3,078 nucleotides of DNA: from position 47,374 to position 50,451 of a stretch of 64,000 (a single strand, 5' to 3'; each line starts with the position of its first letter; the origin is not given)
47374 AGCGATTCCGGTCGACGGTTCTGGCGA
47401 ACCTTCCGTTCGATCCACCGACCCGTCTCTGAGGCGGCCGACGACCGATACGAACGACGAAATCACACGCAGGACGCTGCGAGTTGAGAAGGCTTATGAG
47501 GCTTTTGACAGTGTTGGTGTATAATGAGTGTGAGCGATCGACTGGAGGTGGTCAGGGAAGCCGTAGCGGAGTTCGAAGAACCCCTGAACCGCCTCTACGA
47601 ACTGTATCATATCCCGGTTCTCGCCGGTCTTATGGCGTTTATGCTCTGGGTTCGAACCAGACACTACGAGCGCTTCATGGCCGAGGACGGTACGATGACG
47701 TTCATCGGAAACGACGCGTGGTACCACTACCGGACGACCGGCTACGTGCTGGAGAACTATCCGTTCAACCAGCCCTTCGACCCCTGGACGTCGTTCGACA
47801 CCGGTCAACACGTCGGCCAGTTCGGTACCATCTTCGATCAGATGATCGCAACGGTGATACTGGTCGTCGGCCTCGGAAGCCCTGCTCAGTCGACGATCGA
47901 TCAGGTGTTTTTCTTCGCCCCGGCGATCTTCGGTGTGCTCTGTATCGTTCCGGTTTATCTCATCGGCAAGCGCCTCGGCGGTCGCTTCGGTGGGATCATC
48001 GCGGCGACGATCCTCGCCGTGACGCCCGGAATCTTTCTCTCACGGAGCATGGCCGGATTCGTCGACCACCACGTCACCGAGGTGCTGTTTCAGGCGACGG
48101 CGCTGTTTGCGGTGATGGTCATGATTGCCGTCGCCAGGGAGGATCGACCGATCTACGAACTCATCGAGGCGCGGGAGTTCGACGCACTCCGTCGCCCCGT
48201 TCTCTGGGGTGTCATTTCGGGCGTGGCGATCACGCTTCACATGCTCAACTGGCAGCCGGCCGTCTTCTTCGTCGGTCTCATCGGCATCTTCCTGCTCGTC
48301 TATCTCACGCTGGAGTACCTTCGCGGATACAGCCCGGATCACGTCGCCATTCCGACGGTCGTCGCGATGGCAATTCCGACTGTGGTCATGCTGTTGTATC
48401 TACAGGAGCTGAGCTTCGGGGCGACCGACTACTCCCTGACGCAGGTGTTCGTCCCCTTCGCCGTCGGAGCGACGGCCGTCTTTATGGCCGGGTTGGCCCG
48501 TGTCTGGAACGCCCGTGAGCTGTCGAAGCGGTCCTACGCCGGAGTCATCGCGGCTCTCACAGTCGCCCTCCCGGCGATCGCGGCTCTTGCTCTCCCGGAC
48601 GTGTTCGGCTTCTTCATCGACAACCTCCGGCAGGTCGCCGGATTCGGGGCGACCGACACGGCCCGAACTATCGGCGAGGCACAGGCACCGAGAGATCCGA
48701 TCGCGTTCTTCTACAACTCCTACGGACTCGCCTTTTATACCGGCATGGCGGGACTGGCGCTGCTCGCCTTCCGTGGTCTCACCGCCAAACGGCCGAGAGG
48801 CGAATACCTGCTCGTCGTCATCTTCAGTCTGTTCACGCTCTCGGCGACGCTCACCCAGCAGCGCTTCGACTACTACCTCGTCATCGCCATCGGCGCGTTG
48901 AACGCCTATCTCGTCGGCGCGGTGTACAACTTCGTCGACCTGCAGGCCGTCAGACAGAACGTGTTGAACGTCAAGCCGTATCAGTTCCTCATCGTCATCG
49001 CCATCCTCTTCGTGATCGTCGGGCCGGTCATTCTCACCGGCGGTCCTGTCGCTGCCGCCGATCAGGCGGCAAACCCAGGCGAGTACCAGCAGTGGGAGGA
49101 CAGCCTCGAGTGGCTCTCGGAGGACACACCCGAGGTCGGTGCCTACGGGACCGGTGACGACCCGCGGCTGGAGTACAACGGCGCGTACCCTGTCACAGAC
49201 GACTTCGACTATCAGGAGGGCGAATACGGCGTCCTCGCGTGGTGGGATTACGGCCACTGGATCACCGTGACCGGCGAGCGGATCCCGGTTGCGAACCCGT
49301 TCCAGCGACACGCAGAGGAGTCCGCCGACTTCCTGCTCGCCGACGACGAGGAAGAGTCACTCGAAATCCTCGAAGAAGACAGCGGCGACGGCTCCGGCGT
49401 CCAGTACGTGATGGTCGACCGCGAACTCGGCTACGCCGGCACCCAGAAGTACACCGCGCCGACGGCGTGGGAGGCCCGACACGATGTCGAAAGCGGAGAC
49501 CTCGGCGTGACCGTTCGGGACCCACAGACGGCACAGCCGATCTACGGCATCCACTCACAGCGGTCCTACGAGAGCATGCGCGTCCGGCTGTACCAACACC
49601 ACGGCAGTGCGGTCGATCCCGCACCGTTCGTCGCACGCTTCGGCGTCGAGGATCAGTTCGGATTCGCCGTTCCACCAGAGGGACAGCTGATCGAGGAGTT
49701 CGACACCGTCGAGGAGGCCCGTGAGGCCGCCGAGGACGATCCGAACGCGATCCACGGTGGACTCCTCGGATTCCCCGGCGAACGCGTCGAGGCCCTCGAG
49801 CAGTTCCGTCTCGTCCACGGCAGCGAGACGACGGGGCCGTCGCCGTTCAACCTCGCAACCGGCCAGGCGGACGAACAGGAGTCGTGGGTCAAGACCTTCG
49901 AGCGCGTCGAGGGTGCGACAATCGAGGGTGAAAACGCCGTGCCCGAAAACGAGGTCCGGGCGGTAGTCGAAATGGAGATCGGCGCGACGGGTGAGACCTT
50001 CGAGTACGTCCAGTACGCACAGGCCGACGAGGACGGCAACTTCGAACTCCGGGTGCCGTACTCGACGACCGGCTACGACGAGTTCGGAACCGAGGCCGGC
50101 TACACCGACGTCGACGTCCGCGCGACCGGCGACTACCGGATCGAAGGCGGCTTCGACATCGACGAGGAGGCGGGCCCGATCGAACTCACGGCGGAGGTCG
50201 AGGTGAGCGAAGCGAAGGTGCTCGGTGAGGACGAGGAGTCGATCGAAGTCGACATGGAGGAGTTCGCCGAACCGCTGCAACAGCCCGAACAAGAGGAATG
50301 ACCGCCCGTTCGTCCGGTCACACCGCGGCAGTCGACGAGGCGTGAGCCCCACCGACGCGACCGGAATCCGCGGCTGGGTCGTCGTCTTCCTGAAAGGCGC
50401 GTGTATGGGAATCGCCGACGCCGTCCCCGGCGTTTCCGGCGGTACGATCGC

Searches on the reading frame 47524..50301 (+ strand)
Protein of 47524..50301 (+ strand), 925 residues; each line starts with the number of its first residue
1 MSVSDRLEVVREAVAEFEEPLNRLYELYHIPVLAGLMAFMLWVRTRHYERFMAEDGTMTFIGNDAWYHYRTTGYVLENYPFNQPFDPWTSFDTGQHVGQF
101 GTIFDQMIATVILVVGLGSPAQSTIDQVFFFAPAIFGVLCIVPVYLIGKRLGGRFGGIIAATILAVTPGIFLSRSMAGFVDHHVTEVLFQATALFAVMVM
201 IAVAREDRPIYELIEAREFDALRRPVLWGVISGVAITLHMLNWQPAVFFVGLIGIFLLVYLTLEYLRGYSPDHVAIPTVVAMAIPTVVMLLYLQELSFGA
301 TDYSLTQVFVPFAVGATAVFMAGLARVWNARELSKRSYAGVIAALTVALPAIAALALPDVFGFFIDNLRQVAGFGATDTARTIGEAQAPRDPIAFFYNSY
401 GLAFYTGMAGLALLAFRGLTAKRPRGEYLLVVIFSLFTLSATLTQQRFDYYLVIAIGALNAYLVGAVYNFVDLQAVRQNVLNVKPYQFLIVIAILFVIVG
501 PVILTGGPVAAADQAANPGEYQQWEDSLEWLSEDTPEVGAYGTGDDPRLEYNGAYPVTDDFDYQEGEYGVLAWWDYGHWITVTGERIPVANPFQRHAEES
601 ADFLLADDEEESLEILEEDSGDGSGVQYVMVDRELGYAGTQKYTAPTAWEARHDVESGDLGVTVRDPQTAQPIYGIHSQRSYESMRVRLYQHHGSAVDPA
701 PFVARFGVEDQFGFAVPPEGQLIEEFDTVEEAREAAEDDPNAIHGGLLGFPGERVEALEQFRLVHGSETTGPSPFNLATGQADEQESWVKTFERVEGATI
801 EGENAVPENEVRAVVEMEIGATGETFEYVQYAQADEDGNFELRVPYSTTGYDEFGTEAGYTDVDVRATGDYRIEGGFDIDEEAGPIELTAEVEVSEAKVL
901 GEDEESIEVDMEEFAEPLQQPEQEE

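Call 21: search_protein_families(library=pfam, proteins=[window:47524-50301:+], max_evalue=0.01)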
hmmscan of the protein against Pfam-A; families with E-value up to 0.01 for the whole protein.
window:47524-50301:+ (925 aa): 3 families
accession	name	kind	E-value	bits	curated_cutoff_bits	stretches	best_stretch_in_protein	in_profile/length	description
PF02516.20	STT3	-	2.8e-27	96.7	24.5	1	41-471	9-371/405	Oligosaccharyl transferase STT3, N-terminal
PF22627.1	AglB_core-like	-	3.2e-18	66.5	27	1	522-635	2-110/111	AglB core domain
PF18079.6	AglB_L1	-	1.9e-17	63.6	23.6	1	797-900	1-82/87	Archaeal glycosylation protein B long peripheral domain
